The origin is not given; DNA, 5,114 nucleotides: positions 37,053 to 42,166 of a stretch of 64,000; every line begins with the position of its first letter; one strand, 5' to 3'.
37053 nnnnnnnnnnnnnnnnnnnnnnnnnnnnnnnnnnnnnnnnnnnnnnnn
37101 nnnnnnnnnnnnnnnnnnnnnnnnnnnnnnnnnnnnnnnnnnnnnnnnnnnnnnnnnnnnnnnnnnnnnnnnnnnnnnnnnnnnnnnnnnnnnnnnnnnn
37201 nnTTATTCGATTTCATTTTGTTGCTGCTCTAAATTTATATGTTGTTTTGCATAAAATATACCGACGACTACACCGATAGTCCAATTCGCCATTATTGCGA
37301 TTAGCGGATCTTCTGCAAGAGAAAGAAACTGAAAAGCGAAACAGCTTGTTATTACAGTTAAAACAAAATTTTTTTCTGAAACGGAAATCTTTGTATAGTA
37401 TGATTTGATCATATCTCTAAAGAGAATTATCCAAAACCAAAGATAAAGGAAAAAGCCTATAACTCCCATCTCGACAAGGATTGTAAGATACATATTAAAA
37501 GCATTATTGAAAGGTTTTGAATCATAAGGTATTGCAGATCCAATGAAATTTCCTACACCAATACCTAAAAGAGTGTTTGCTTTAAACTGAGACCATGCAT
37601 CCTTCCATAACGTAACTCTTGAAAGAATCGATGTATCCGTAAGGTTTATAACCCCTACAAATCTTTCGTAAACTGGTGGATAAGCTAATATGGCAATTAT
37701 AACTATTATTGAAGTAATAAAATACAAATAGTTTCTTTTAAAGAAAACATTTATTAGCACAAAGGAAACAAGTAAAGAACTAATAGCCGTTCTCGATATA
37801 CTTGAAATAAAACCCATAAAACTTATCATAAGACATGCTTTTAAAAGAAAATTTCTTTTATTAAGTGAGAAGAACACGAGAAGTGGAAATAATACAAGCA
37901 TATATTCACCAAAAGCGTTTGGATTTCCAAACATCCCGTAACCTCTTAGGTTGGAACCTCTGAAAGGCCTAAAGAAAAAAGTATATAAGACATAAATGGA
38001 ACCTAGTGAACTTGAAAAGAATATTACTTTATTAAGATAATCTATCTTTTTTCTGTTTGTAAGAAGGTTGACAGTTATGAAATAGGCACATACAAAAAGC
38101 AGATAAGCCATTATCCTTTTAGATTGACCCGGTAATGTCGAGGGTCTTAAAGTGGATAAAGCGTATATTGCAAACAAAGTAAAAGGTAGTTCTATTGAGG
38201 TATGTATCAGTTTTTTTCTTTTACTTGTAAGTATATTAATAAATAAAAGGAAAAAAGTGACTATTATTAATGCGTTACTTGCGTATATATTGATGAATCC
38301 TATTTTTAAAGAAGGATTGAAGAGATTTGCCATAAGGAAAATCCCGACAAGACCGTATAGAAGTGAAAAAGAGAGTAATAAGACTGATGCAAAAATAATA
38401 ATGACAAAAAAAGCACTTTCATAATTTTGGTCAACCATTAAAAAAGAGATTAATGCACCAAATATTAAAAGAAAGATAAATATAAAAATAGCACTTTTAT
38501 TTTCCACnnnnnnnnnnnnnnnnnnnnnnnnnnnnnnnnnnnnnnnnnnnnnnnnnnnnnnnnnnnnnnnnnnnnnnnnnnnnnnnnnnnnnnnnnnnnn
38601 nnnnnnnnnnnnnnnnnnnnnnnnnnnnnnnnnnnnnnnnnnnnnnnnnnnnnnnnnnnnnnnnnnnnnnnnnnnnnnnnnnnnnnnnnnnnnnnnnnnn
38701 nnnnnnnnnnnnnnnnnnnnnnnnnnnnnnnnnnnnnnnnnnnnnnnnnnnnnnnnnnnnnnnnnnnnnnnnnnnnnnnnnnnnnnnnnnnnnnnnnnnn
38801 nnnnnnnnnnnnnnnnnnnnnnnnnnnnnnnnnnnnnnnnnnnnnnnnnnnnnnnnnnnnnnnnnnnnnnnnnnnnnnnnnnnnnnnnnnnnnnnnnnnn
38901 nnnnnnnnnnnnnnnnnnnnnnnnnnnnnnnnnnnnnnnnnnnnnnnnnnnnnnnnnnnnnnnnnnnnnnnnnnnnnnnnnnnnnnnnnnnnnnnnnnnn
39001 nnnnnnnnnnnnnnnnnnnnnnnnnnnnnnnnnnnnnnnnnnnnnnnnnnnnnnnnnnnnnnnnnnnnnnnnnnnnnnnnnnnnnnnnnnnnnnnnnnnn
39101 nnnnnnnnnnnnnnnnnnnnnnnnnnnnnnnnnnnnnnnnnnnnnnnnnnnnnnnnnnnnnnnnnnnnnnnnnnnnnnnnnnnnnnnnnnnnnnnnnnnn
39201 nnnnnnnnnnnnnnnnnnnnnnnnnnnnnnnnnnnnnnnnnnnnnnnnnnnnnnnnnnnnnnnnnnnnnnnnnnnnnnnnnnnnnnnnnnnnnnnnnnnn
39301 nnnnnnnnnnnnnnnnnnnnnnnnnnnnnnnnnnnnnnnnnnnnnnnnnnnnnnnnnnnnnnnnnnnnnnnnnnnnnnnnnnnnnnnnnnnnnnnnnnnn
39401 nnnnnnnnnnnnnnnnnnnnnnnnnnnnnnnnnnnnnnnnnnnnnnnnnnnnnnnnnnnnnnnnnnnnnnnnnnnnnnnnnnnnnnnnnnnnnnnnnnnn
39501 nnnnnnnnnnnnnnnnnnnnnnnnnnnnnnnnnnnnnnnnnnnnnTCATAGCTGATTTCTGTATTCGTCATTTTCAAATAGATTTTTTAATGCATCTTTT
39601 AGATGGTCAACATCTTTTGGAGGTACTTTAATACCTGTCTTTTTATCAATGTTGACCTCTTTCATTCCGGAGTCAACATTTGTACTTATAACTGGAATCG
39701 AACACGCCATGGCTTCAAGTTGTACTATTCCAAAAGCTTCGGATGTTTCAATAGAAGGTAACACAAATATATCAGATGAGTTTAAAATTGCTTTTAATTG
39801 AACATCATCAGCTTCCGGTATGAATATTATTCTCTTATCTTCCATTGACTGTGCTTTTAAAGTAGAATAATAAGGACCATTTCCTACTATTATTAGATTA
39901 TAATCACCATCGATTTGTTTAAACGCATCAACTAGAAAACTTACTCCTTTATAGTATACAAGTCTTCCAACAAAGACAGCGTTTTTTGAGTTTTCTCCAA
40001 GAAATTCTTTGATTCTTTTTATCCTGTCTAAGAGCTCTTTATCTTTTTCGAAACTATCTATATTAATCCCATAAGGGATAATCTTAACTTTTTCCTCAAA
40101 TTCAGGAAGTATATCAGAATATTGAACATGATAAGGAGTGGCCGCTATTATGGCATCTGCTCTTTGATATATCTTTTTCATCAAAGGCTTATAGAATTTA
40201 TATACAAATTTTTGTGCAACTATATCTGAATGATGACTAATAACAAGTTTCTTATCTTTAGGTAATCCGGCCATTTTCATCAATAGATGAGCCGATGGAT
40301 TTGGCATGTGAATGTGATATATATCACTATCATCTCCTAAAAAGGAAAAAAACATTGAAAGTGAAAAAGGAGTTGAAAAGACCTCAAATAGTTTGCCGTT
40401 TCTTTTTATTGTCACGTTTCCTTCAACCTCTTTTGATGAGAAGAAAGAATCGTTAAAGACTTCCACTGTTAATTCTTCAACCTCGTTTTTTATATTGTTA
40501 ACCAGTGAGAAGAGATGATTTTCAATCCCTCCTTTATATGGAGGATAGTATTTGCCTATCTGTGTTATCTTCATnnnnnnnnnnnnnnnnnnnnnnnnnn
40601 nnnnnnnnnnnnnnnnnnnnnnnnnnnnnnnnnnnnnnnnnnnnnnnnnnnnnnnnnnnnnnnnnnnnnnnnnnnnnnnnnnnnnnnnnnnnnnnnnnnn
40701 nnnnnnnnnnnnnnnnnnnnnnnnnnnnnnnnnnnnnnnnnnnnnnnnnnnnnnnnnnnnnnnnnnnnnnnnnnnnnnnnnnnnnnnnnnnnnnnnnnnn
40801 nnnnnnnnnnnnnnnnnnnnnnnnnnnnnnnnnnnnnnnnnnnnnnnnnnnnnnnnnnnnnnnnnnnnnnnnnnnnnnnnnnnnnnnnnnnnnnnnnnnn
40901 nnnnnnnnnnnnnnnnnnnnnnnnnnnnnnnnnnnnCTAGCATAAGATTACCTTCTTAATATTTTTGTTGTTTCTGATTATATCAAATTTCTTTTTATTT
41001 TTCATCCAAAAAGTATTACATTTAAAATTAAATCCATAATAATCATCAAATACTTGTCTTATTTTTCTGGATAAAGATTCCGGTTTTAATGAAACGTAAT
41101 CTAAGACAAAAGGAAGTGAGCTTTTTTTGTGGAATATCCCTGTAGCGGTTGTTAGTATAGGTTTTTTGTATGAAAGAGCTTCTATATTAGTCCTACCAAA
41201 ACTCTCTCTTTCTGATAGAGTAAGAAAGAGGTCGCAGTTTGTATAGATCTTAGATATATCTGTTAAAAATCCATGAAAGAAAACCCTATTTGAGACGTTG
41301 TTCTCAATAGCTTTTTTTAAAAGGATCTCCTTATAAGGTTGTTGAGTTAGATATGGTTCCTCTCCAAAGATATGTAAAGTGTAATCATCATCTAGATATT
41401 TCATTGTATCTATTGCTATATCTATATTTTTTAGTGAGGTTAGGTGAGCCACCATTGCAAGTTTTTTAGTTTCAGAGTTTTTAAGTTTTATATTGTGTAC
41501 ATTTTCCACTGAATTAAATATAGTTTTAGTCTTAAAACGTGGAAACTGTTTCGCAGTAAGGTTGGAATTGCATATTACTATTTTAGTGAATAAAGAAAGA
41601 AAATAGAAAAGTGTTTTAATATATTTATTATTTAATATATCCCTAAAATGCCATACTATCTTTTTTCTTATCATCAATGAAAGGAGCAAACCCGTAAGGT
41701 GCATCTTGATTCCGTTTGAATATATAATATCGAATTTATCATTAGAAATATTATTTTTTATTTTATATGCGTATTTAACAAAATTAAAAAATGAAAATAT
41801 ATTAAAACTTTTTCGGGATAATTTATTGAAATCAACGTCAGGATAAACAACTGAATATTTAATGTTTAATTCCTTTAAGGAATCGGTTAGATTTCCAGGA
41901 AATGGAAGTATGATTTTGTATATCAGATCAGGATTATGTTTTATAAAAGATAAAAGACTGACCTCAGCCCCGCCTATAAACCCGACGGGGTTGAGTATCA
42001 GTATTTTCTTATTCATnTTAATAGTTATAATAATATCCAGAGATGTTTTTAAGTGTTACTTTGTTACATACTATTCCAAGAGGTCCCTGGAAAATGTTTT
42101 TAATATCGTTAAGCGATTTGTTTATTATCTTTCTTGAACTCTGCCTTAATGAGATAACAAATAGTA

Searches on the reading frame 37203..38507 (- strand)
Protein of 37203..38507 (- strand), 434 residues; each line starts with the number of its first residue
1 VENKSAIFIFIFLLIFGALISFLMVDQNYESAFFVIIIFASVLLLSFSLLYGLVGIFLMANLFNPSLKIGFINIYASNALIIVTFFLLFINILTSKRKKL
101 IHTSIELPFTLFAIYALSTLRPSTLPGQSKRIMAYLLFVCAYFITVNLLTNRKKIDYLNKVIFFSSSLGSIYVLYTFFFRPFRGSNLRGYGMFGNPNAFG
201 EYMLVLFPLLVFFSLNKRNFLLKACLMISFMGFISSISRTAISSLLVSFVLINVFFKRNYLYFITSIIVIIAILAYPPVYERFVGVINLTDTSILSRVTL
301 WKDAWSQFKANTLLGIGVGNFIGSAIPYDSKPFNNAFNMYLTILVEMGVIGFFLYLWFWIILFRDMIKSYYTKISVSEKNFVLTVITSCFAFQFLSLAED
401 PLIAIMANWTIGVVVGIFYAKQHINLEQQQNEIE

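Call 19: search_protein_families(library=pfam, proteins=[window:37203-38507:-], max_evalue=0.001)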
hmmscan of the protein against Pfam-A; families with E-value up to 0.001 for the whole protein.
window:37203-38507:- (434 aa): 1 family
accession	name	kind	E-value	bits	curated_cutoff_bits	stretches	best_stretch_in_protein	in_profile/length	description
PF04932.20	Wzy_C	-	1.7e-18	67.3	31.7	1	225-356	2-149/149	O-Antigen ligase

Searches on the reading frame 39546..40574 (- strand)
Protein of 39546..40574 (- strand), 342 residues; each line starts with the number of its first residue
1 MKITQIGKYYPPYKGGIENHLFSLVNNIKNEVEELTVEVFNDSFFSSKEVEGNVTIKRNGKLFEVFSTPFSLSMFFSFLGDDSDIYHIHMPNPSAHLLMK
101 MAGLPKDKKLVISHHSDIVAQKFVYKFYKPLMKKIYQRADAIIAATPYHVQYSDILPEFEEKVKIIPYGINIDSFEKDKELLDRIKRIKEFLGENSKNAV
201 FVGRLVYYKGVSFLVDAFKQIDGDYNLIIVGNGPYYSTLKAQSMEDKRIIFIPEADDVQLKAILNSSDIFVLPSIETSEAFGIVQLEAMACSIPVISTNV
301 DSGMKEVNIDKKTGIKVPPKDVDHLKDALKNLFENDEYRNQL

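Call 19: search_protein_families(library=pfam, proteins=[window:39546-40574:-], max_evalue=0.001)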
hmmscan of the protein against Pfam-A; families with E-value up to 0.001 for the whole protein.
window:39546-40574:- (342 aa): 5 families
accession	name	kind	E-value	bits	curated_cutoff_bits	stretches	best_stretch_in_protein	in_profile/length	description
PF00534.26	Glycos_transf_1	-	2.1e-38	132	26.4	1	187-342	6-165/172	Glycosyl transferases group 1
PF13692.12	Glyco_trans_1_4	-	1e-32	113.8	27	1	197-335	2-142/142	Glycosyl transferases group 1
PF13439.12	Glyco_transf_4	-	1.7e-11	44.8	28.5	1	15-173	2-169/170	Glycosyltransferase Family 4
PF20706.3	GT4-conflict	-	4.1e-05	23.2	26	1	193-306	194-318/385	Family 4 Glycosyltransferase in conflict systems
PF13579.12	Glyco_trans_4_4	-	0.0001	23.1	29.7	1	79-169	68-158/158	Glycosyl transferase 4-like domain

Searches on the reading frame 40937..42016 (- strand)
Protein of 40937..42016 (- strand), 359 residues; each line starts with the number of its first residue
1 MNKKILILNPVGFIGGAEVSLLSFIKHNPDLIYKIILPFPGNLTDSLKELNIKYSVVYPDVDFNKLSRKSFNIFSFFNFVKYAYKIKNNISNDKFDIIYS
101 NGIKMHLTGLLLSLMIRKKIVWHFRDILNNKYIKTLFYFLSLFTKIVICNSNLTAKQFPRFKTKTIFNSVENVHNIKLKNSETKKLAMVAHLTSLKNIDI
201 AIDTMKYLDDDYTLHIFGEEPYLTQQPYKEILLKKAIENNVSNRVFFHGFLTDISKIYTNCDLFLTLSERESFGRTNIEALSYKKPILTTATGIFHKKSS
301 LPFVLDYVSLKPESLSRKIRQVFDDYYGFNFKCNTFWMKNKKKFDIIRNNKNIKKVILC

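Call 19: search_protein_families(library=pfam, proteins=[window:40937-42016:-], max_evalue=0.001)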
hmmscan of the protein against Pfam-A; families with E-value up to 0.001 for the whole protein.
window:40937-42016:- (359 aa): 3 families
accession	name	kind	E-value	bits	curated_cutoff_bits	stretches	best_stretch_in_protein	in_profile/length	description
PF00534.26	Glycos_transf_1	-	2.1e-22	79.9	26.4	1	171-296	3-128/172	Glycosyl transferases group 1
PF13692.12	Glyco_trans_1_4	-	2.8e-14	54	27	1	184-296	2-113/142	Glycosyl transferases group 1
PF13439.12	Glyco_transf_4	-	0.00036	21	28.5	1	45-160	13-150/170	Glycosyltransferase Family 4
